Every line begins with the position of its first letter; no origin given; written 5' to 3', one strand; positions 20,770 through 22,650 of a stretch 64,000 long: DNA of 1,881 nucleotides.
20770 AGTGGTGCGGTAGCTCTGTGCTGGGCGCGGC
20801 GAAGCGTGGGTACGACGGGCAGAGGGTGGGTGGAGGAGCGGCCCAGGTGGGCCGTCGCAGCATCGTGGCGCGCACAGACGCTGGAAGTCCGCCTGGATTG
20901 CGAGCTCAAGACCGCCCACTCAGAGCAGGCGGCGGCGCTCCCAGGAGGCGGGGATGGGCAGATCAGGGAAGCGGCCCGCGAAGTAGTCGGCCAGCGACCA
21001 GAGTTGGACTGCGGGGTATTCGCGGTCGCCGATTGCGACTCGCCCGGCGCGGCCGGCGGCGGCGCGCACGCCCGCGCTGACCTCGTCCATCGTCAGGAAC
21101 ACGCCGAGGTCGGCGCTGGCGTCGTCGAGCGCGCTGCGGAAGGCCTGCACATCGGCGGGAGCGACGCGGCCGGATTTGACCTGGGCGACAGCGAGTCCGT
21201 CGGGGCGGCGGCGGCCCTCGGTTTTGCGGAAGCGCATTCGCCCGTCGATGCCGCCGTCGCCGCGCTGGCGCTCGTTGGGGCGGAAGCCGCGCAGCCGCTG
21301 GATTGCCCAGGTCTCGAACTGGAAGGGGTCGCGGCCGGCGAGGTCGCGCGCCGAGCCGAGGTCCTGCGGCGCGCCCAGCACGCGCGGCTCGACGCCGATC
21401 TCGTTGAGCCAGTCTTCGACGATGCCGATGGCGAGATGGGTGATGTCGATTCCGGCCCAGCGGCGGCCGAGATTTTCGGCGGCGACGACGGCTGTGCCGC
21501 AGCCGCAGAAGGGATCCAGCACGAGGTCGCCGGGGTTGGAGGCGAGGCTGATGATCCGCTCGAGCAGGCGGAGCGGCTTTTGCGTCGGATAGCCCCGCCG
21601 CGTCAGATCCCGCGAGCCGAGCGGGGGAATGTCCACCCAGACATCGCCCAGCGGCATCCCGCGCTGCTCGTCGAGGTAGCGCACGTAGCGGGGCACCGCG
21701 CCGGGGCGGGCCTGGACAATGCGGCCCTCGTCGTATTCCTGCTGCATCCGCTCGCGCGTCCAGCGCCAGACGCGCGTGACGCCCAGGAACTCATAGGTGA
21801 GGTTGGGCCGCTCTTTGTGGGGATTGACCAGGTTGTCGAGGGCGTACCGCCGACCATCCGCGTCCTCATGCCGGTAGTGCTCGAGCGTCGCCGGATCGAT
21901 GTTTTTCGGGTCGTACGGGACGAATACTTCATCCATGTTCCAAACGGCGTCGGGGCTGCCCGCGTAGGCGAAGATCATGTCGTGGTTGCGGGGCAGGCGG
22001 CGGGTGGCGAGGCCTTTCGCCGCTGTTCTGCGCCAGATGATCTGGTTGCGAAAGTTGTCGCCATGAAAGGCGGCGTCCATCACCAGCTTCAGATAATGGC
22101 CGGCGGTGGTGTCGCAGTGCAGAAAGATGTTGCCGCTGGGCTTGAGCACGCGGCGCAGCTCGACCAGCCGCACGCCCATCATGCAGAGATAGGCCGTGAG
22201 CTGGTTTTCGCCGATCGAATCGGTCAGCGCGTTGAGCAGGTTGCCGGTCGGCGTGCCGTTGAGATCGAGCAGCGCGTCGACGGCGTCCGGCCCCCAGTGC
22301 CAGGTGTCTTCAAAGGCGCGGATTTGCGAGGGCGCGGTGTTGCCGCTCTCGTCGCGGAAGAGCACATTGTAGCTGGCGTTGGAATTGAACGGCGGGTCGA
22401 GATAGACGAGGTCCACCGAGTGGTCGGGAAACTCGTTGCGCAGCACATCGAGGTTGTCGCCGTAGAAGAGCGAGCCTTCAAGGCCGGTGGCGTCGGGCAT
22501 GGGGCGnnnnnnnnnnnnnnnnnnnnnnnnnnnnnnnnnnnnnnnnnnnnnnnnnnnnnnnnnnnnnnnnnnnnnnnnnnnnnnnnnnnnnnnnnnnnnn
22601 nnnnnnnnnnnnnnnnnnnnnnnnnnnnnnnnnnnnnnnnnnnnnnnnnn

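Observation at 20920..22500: Single-polypeptide DNA methyltransferase fused to an Mrr-type nuclease domain, with no separate restriction gene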

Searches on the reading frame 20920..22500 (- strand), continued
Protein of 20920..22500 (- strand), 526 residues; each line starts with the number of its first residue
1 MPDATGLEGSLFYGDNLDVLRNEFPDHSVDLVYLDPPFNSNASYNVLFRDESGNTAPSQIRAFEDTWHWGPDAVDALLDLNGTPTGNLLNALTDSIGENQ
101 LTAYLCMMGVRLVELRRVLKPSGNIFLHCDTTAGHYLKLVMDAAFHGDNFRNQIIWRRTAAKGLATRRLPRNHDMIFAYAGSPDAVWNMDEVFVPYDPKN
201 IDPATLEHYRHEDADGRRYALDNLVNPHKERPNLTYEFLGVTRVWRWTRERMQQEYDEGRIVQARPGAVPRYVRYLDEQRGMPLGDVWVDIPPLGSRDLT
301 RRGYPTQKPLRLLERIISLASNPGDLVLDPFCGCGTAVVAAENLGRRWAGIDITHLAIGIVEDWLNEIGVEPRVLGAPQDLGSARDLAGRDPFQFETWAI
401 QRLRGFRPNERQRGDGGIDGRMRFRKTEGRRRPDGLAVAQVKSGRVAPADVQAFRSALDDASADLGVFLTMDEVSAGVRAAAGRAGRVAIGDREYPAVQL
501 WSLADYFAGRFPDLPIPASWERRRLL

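Call 78: get_annotated_region(hit=H31, flank=5000)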
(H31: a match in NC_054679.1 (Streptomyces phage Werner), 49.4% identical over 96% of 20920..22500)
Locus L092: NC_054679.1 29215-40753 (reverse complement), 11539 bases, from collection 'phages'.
description: Streptomyces phage Werner, complete genome.
organism: Streptomyces phage Werner (NCBI taxid 2801898)
taxonomy: Viruses; Duplodnaviria; Heunggongvirae; Uroviricota; Caudoviricetes; Arquatrovirinae; Likavirus; Likavirus werner
host: Streptomyces lividans JI 1326; source: soil; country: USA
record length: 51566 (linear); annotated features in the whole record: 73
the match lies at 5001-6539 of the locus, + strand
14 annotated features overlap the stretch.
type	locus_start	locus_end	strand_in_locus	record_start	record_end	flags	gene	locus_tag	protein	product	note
CDS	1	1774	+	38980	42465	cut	54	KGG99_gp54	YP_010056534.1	DNA polymerase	DnaE-like DNA polymerase III (alpha)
CDS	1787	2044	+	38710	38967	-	53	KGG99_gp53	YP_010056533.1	hypothetical protein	-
CDS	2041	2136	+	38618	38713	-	52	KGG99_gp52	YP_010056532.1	membrane protein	-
CDS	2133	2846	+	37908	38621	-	51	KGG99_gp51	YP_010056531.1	thymidylate synthase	ThyX-like thymidylate synthase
CDS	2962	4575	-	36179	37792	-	50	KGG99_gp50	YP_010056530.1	integrase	serine integrase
CDS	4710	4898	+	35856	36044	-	49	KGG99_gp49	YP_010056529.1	hypothetical protein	-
CDS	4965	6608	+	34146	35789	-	48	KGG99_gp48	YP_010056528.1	DNA methyltransferase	methyltransferase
CDS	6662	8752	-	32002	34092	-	47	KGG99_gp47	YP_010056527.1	ribonucleotide reductase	-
CDS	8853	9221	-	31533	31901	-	46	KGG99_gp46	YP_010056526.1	hypothetical protein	-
CDS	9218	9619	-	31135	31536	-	45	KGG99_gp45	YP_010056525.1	sigma factor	helix-turn-helix DNA binding domain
CDS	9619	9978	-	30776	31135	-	44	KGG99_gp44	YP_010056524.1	hypothetical protein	-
CDS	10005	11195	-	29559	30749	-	43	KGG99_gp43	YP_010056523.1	exonuclease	MRE11 double-strand break endo/exonuclease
CDS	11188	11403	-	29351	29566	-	42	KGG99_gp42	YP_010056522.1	helix-turn-helix DNA binding domain protein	helix-turn-helix DNA binding domain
CDS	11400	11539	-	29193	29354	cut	41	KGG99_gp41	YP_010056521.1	hypothetical protein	-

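Call 79: get_annotated_region(hit=H33, flank=5000)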
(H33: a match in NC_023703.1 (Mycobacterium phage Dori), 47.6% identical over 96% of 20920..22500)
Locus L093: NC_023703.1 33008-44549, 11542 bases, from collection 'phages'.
description: Mycobacterium phage Dori, complete genome.
organism: Mycobacterium phage Dori (NCBI taxid 1089121)
taxonomy: Viruses; Duplodnaviria; Heunggongvirae; Uroviricota; Caudoviricetes
host: Mycobacterium smegmatis mc2 155; source: fishpond soil; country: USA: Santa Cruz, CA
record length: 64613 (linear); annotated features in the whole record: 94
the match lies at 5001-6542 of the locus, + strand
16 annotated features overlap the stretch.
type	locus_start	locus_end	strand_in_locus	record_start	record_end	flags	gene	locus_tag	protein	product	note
CDS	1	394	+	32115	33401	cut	34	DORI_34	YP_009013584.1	hypothetical protein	gp34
CDS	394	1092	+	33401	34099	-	35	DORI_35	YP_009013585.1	hypothetical protein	gp35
CDS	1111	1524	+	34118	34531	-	36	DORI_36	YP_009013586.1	tail fiber protein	gp36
CDS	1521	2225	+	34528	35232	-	37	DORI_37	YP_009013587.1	virion structural protein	gp37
CDS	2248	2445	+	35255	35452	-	38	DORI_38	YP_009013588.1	hypothetical protein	gp38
CDS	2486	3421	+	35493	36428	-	39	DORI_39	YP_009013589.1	endolysin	gp39; LysA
CDS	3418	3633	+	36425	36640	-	40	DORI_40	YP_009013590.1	hypothetical protein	gp40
CDS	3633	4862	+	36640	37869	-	41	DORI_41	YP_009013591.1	peptidoglycan-binding protein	gp41; LysB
CDS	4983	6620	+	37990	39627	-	42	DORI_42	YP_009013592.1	DNA methyltransferase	gp42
CDS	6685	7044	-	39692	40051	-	43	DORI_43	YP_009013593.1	hypothetical protein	gp43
CDS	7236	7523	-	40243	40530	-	44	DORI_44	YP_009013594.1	hypothetical protein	gp44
CDS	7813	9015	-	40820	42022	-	45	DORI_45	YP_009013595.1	integrase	gp45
CDS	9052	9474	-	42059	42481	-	46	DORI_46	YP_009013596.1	metallo-protease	gp46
CDS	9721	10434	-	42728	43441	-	47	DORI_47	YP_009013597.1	hypothetical protein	gp47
CDS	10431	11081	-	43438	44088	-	48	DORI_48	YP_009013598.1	hypothetical protein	gp48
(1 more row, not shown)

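Call 96: search_protein_families(library=phrogs, proteins=[window:20920-22500:-], max_evalue=0.001)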
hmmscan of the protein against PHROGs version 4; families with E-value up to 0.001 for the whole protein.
window:20920-22500:- (526 aa): 11 families
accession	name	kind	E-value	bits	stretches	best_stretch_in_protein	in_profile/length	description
phrog_67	-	other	2.8e-55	189.7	1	11-423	126-393/743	DNA methyltransferase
phrog_3008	-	other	1.1e-17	65.2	1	297-356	143-202/244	DNA methyltransferase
phrog_498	-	other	4.8e-16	59.4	1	26-353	220-408/633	DNA methyltransferase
phrog_6952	-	other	5.7e-11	43.6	1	274-353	88-163/181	DNA methyltransferase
phrog_18293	-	other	1.9e-10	41.7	1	301-353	43-95/119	methyltransferase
phrog_23148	-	unknown function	6e-08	33.9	1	304-366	85-147/165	-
phrog_6025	-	other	4.4e-07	30.7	0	10-40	13-42/192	DNA methyltransferase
phrog_23085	-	unknown function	5.5e-07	30.3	1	303-355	43-95/138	-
phrog_16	-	DNA, RNA and nucleotide metabolism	1.7e-05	24.2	1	309-351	851-895/986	DNA helicase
phrog_12517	-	unknown function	0.0001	22.6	1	322-387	104-170/316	-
phrog_18146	-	other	0.00094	19.2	0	304-357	49-103/452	DNA methyltransferase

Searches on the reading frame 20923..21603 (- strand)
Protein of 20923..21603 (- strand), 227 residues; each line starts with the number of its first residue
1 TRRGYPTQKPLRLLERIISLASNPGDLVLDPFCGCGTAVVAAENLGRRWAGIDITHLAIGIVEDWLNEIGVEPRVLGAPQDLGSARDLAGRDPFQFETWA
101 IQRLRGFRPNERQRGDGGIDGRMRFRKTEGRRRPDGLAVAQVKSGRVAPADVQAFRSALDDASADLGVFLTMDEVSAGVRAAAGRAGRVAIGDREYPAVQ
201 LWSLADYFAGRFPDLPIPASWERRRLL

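Call 65: find_homologous_proteins(query=window:20923-21603:-)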
Query seq(227 aa) (227 aa): 4830 proteins with E <= 0.001 among 8000 candidates; the best 120 are listed.
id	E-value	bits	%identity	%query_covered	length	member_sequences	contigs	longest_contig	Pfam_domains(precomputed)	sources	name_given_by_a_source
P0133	4.8e-87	310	65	100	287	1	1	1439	PF04471.19,PF01555.25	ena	-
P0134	1.2e-76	276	59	99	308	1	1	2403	PF01555.25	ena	-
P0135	2.0e-75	271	59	99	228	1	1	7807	PF04471.19,PF01555.25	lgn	-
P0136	1.8e-74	268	55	99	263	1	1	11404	PF04471.19,PF01555.25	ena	-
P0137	3.7e-64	235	51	99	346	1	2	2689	PF22722.3,PF04471.19,PF01555.25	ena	-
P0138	3.9e-61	225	52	97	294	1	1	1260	PF22722.3,PF04471.19,PF01555.25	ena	-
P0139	4.5e-61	225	51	95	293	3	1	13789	PF01555.25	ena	-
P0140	6.9e-61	224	52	95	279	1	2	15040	PF22722.3,PF04471.19,PF01555.25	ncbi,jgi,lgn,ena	-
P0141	2.0e-60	222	51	99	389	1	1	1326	PF22722.3,PF04471.19,PF01555.25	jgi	jgi:DNA modification methylase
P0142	1.5e-58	216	49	97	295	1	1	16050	PF22722.3,PF04471.19,PF01555.25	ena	-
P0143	2.3e-58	216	52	95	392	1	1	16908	PF01555.25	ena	-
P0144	7.4e-58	214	51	95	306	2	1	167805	PF22722.3,PF04471.19,PF01555.25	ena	-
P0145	3.9e-57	212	50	95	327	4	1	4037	PF01555.25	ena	-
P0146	4.7e-57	211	51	95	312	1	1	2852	PF01555.25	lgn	-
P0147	2.7e-56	209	50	95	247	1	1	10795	PF01555.25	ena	-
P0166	2.6e-52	196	45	95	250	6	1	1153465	PF01555.25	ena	-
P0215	3.9e-50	189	48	96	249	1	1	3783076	PF22722.3,PF04471.19,PF01555.25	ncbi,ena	-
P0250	4.3e-49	185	42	96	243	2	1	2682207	PF22722.3,PF04471.19,PF01555.25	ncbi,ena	-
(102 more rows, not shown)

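Call 69: find_encoding_contigs(protein=P0166, flank=5000, max_places=2)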
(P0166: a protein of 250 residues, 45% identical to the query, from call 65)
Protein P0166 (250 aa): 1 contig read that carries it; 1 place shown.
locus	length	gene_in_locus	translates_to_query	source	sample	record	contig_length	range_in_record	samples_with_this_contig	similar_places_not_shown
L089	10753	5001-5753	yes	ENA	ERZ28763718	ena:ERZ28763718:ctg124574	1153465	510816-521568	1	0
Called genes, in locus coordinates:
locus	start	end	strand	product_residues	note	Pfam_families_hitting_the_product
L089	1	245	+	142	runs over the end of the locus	PF01527:HTH_Tnp_1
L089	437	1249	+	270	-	PF00665:rve, PF13683:rve_3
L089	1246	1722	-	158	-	-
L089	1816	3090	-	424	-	PF00872:Transposase_mut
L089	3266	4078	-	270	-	PF00665:rve, PF13683:rve_3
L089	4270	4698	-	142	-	PF01527:HTH_Tnp_1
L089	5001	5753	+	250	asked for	PF01555:N6_N4_Mtase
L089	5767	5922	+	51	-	-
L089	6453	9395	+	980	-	PF13620:CarboxypepD_reg, PF13715:CarbopepD_reg_2, PF07715:Plug, PF00593:TonB_dep_Rec_b-barrel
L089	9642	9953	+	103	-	PF01527:HTH_Tnp_1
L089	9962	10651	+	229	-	PF13276:HTH_21, PF00665:rve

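Call 70: find_encoding_contigs(protein=P0250, flank=5000, max_places=2)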
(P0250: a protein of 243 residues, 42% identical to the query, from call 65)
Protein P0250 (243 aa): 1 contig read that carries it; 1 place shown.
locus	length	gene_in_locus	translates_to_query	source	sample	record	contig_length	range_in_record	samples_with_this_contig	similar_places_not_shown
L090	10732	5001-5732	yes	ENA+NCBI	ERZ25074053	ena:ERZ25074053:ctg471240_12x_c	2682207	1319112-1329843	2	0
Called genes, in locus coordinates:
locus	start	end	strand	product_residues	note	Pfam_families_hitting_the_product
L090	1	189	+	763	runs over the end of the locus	PF01315:Ald_Xan_dh_C, PF02738:MoCoBD_1, PF20256:MoCoBD_2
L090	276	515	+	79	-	-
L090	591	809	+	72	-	-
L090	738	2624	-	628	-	PF11028:TMEM260_N (faint)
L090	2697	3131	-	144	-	PF01475:FUR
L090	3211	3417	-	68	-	-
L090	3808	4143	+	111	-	PF00857:Isochorismatase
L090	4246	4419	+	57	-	-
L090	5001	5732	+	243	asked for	PF01555:N6_N4_Mtase, PF04471:Mrr_cat (weak), PF22722:NA-iREase1 (weak)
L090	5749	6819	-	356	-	PF01073:3Beta_HSD, PF01370:Epimerase, PF02719:Polysacc_synt_2 (faint), PF04321:RmlD_sub_bind, PF13460:NAD_binding_10, PF16363:GDP_Man_Dehyd, PF07993:NAD_binding_4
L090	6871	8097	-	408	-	PF03816:LytR_cpsA_psr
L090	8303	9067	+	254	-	PF21948:LplA-B_cat, PF03099:BPL_LplA_LipB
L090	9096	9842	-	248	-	PF13462:Thioredoxin_4, PF13098:Thioredoxin_2 (faint), PF01323:DSBA (faint)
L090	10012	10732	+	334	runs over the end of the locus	PF08239:SH3_3 (weak)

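Call 71: find_encoding_contigs(protein=P0215, flank=5000, max_places=2)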
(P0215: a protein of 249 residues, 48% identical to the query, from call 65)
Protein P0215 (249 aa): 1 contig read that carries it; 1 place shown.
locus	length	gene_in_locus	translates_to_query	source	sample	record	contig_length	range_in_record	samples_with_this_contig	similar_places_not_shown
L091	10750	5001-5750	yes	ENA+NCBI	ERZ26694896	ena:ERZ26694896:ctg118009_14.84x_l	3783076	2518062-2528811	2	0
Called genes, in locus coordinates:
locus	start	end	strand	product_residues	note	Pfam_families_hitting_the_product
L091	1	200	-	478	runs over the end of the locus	-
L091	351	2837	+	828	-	-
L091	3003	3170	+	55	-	PF10262:Rdx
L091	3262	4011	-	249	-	PF02633:Creatininase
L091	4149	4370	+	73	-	-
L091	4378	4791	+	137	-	PF01555:N6_N4_Mtase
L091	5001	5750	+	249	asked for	PF01555:N6_N4_Mtase, PF04471:Mrr_cat (weak), PF22722:NA-iREase1 (weak)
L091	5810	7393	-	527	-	PF01555:N6_N4_Mtase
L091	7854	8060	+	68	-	-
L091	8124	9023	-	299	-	PF00248:Aldo_ket_red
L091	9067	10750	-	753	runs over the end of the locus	PF01315:Ald_Xan_dh_C, PF02738:MoCoBD_1, PF20256:MoCoBD_2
